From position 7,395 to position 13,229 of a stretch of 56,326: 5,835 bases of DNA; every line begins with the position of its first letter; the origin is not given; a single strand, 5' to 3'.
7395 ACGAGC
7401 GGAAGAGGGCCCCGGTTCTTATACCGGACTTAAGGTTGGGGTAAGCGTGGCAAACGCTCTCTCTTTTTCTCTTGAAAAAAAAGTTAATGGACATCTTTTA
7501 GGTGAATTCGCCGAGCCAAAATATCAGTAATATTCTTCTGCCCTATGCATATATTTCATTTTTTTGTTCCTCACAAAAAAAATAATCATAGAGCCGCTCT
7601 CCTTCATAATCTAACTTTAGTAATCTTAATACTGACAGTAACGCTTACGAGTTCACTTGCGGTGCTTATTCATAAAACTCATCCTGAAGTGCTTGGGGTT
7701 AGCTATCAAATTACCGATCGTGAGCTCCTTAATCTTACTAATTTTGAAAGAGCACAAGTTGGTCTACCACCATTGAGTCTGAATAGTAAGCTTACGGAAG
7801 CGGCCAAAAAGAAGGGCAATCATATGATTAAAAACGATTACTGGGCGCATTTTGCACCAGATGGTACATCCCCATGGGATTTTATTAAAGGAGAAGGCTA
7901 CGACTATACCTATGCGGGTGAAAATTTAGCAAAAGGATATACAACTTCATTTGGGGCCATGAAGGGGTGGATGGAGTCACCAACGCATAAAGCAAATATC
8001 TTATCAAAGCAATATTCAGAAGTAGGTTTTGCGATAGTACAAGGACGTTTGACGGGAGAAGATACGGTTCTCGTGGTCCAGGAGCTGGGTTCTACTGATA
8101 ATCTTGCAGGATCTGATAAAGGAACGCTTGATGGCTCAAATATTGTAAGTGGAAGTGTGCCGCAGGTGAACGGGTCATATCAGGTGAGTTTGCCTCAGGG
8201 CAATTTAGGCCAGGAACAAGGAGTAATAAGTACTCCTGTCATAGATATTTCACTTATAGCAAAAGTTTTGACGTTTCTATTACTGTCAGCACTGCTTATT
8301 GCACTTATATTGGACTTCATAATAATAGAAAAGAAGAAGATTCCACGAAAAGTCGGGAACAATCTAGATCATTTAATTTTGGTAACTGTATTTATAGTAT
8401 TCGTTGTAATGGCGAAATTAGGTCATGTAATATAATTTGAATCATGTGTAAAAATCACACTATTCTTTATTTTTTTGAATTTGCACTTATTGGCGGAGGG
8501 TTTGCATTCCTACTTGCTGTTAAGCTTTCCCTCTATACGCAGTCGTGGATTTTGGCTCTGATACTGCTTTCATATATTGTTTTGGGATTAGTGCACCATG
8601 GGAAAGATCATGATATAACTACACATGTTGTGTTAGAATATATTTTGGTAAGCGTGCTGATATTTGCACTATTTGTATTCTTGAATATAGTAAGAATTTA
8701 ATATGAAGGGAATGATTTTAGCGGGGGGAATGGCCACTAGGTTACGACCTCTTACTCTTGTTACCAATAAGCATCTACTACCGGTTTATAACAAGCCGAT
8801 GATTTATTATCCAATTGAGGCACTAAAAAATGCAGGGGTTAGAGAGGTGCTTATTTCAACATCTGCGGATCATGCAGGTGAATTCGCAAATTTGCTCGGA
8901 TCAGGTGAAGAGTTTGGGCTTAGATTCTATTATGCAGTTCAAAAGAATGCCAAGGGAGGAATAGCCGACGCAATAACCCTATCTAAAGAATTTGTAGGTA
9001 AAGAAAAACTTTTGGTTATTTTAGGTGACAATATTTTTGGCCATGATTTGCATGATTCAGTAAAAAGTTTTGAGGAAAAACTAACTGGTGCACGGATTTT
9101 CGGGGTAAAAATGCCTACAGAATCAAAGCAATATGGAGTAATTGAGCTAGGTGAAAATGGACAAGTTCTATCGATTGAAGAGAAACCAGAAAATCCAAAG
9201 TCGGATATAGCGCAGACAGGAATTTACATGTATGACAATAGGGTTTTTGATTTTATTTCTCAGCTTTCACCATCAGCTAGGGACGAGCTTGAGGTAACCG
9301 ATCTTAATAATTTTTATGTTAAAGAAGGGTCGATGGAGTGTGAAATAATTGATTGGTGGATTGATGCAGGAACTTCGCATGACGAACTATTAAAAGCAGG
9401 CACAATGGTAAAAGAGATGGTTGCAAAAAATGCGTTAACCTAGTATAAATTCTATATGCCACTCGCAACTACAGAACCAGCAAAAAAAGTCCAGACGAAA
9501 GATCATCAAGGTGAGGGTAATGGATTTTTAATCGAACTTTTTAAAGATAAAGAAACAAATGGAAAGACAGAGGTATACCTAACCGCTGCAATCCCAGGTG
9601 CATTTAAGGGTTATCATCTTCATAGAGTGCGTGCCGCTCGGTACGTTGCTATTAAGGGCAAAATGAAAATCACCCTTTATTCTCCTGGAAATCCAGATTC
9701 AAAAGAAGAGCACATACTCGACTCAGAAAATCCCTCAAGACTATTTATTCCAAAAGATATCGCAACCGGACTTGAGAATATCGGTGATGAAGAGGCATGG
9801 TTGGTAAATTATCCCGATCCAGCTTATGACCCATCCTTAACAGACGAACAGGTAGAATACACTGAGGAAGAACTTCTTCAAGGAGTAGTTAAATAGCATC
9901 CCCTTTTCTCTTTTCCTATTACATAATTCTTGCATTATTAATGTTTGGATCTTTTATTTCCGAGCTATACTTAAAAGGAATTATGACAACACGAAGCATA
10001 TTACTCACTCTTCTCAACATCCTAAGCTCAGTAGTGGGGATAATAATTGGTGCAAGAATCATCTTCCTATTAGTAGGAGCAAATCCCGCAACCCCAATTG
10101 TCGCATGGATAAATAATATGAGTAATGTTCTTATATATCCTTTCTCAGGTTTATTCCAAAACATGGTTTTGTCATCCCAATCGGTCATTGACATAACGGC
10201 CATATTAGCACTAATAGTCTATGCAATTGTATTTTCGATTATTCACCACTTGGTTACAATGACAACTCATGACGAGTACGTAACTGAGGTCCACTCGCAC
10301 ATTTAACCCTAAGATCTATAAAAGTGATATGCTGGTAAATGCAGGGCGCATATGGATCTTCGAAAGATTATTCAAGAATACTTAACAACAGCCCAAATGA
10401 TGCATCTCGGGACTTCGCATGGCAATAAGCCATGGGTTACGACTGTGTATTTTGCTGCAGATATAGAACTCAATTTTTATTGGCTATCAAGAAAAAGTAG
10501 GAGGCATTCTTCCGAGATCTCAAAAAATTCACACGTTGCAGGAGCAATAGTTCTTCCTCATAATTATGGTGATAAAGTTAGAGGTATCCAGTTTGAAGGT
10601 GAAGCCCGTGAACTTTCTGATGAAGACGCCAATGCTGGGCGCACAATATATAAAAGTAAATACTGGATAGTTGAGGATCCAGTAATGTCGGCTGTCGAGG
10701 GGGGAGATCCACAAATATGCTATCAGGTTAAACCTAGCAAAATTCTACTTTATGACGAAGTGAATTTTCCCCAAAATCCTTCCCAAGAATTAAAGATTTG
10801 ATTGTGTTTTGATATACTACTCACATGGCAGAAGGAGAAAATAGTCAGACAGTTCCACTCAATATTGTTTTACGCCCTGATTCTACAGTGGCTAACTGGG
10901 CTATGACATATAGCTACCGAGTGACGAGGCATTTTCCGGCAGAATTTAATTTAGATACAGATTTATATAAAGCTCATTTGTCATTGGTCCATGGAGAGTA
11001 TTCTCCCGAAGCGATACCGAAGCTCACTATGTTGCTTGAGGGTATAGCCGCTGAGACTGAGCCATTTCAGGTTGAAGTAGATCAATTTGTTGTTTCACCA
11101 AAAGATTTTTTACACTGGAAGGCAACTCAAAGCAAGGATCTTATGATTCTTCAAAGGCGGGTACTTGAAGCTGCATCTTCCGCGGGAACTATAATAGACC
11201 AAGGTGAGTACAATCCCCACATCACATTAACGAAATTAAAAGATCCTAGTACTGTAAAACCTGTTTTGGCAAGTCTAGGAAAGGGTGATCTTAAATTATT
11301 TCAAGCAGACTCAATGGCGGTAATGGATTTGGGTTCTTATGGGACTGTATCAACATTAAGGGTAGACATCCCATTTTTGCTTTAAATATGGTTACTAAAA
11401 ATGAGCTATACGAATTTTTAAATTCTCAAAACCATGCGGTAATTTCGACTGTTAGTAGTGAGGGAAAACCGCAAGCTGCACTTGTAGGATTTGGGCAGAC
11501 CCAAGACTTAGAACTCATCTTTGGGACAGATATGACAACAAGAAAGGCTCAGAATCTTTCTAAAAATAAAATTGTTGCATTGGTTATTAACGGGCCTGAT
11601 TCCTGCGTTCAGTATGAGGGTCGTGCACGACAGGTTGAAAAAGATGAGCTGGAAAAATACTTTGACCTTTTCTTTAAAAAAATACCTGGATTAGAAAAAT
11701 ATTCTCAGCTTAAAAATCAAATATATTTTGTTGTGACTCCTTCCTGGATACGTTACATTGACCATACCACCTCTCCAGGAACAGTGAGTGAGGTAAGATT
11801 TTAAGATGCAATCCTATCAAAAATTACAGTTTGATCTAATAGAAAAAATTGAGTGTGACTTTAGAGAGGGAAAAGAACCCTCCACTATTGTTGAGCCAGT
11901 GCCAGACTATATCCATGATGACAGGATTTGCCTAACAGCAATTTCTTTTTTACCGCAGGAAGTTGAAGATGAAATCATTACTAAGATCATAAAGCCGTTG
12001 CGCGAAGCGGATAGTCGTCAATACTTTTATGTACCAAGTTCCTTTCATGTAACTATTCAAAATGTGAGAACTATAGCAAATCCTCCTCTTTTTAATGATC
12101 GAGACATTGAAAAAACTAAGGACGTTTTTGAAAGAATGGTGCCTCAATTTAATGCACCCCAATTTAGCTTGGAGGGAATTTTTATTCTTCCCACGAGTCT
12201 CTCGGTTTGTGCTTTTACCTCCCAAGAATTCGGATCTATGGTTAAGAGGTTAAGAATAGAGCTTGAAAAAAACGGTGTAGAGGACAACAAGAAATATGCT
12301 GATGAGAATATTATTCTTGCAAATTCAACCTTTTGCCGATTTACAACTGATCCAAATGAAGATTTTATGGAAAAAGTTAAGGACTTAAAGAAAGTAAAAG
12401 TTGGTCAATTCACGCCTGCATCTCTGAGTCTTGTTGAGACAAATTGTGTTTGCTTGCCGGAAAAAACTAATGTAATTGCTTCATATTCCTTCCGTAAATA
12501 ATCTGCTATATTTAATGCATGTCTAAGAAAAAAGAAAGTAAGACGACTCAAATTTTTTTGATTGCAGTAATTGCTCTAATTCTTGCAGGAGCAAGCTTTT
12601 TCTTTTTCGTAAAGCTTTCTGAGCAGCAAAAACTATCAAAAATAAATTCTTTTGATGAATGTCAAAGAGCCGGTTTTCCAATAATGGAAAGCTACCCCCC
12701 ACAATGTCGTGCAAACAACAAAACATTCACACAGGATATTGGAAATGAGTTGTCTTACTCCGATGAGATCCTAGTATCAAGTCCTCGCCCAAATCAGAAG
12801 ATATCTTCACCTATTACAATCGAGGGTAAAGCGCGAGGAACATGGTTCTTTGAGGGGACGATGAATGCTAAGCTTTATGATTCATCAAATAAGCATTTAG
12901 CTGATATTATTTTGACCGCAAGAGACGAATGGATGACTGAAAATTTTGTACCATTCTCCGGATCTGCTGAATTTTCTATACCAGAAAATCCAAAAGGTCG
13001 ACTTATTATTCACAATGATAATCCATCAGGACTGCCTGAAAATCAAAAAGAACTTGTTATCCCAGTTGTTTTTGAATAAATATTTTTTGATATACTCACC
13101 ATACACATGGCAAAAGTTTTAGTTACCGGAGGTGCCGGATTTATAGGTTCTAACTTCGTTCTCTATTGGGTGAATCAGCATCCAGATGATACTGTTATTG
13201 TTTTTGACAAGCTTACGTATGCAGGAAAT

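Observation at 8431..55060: A -10 box phased exactly 6-7 nt upstream of many start codons: a leaderless-mRNA architecture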

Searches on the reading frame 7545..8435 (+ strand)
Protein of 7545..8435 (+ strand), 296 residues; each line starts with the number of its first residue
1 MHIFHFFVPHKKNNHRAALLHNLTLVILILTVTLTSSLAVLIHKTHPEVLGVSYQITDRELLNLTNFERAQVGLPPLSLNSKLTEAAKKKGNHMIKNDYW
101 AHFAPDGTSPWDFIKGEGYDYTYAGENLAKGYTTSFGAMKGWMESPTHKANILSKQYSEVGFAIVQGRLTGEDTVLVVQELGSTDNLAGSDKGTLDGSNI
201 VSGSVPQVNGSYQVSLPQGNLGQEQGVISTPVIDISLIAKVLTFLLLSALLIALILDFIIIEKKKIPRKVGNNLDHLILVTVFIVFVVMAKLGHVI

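Call 9: search_protein_families(library=ncbifam, proteins=[window:7545-8435:+], max_evalue=0.00001)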
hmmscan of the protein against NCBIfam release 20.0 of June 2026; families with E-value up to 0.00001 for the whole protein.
window:7545-8435:+ (296 aa): 2 families
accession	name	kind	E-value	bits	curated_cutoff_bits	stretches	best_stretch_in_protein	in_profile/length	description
TIGR02909.1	spore_YkwD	subfamily_domain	1.8e-31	108.7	171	1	58-171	5-118/127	uncharacterized protein, YkwD family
NF052539.1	DivAsocLipDalA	equivalog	5e-19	68.7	200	1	60-167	50-157/169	divisome-associated lipoprotein DalA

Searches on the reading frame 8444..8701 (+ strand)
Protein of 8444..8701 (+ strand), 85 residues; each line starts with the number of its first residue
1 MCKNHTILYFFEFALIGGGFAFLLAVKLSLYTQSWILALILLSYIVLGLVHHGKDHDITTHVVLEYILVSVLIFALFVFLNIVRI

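Call 47: search_protein_families(library=pfam, proteins=[window:8444-8701:+], max_evalue=0.001)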
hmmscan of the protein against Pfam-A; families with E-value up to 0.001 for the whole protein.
window:8444-8701:+ (85 aa): 0 families

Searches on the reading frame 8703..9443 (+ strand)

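Call 9: search_protein_families(library=ncbifam, proteins=[window:8703-9443:+], max_evalue=0.00001)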
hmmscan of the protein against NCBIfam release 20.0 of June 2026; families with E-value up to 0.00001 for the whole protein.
window:8703-9443:+ (246 aa): 26 families (the best 25 are shown)
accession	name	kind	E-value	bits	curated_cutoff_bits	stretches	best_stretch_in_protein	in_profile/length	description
TIGR01207.1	rmlA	equivalog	1.7e-75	253.8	360.65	1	2-243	1-243/286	glucose-1-phosphate thymidylyltransferase RfbA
NF012024.0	PRK15480.1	equivalog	3.8e-62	210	588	1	2-239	5-243/292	glucose-1-phosphate thymidylyltransferase RfbA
TIGR01208.1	rmlA_long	equivalog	2.5e-60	204.2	320.25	1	2-242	1-240/353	glucose-1-phosphate thymidylyltransferase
TIGR03992.1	Arch_glmU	subfamily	1.6e-44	152.4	292.1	1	1-236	1-227/393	bifunctional sugar-1-phosphate nucleotidylyltransferase/acetyltransferase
NF041313.1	UDPGP_AglF_Halo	equivalog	2.2e-33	115.6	400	1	1-224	1-223/234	UTP--glucose-1-phosphate uridylyltransferase AglF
NF041173.1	Sug_nt_acttase_Thmprot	equivalog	7e-31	107.5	600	1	1-227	1-219/405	bifunctional sugar-1-phosphate nucleotidylyltransferase/acetyltransferase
NF052502.1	man1P_GTase_Rv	exception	2.7e-28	98.9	440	1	3-242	3-237/352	mannose-1-phosphate guanylyltransferase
TIGR01099.1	galU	equivalog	6.8e-26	91.4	326.8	2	75-212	96-241/261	UTP--glucose-1-phosphate uridylyltransferase GalU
NF045761.1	NAMPUrTaseMurU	equivalog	6e-23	81.9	250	1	1-225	1-217/226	N-acetylmuramate alpha-1-phosphate uridylyltransferase MurU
NF049965.1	GlMnHpPGnyltfHddC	equivalog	4.1e-17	62.6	300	1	1-196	1-186/221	D-glycero-D-manno-heptose 1-phosphate guanosyltransferase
NF003670.0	PRK05293.1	equivalog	1.1e-15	57.4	470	1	3-182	7-201/382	glucose-1-phosphate adenylyltransferase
TIGR02091.1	glgC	equivalog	1.5e-13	50.6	424.9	1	3-183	3-204/364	glucose-1-phosphate adenylyltransferase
NF009928.0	PRK13389.1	equivalog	2.3e-12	46.7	548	0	82-235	110-273/302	UTP--glucose-1-phosphate uridylyltransferase GalU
NF007516.0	PRK10122.1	equivalog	8.2e-12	44.9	534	0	2-56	5-59/297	UTP--glucose-1-phosphate uridylyltransferase GalF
NF002023.0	PRK00844.1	subfamily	1.2e-11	44.1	458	1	3-167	9-186/408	glucose-1-phosphate adenylyltransferase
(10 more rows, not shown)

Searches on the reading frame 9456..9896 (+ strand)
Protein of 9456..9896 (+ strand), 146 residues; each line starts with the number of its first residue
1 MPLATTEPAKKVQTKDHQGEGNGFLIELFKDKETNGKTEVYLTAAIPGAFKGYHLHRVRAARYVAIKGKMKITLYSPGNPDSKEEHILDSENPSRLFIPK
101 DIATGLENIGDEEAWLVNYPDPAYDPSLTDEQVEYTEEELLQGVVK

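Call 47: search_protein_families(library=pfam, proteins=[window:9456-9896:+], max_evalue=0.001)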
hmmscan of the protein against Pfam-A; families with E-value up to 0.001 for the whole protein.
window:9456-9896:+ (146 aa): 2 families
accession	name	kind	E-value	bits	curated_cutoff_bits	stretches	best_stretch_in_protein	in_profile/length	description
PF14667.12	Polysacc_synt_C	-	1.2e-08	35.5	28.7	1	22-130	5-109/111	Polysaccharide biosynthesis C-terminal domain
PF05523.17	FdtA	-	7.2e-05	23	23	1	39-126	33-116/131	WxcM-like, C-terminal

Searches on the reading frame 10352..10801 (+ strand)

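Call 47: search_protein_families(library=pfam, proteins=[window:10352-10801:+], max_evalue=0.001)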
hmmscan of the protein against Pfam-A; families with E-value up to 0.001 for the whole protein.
window:10352-10801:+ (149 aa): 1 family
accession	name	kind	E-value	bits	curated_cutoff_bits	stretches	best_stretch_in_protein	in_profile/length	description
PF01243.27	PNPOx_N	-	3.3e-07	31.1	28.1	1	7-104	5-93/120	Pyridoxamine 5'-phosphate oxidase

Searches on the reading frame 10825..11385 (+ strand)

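Call 47: search_protein_families(library=pfam, proteins=[window:10825-11385:+], max_evalue=0.001)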
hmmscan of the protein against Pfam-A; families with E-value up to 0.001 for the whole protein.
window:10825-11385:+ (186 aa): 2 families
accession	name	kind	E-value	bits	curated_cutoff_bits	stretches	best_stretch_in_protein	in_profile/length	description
PF13563.12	2_5_RNA_ligase2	-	8.9e-14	52.2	27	1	47-168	23-147/152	2'-5' RNA ligase superfamily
PF02834.22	LigT_PEase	-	3.1e-08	34.1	23.3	0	104-153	9-59/87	LigT like Phosphoesterase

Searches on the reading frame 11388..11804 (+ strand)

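Call 47: search_protein_families(library=pfam, proteins=[window:11388-11804:+], max_evalue=0.001)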
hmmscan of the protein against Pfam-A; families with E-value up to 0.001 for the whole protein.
window:11388-11804:+ (138 aa): 1 family
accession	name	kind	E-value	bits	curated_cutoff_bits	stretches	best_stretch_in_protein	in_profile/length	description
PF01243.27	PNPOx_N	-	3.4e-18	66.6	28.1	1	5-124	3-119/120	Pyridoxamine 5'-phosphate oxidase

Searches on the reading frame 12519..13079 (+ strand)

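Call 47: search_protein_families(library=pfam, proteins=[window:12519-13079:+], max_evalue=0.001)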
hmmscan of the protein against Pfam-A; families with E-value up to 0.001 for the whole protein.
window:12519-13079:+ (186 aa): 1 family
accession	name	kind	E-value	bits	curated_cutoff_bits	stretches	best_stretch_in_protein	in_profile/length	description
PF10648.15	Gmad2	-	3.4e-13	50.1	25.7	1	84-170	2-83/86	Immunoglobulin-like domain of bacterial spore germination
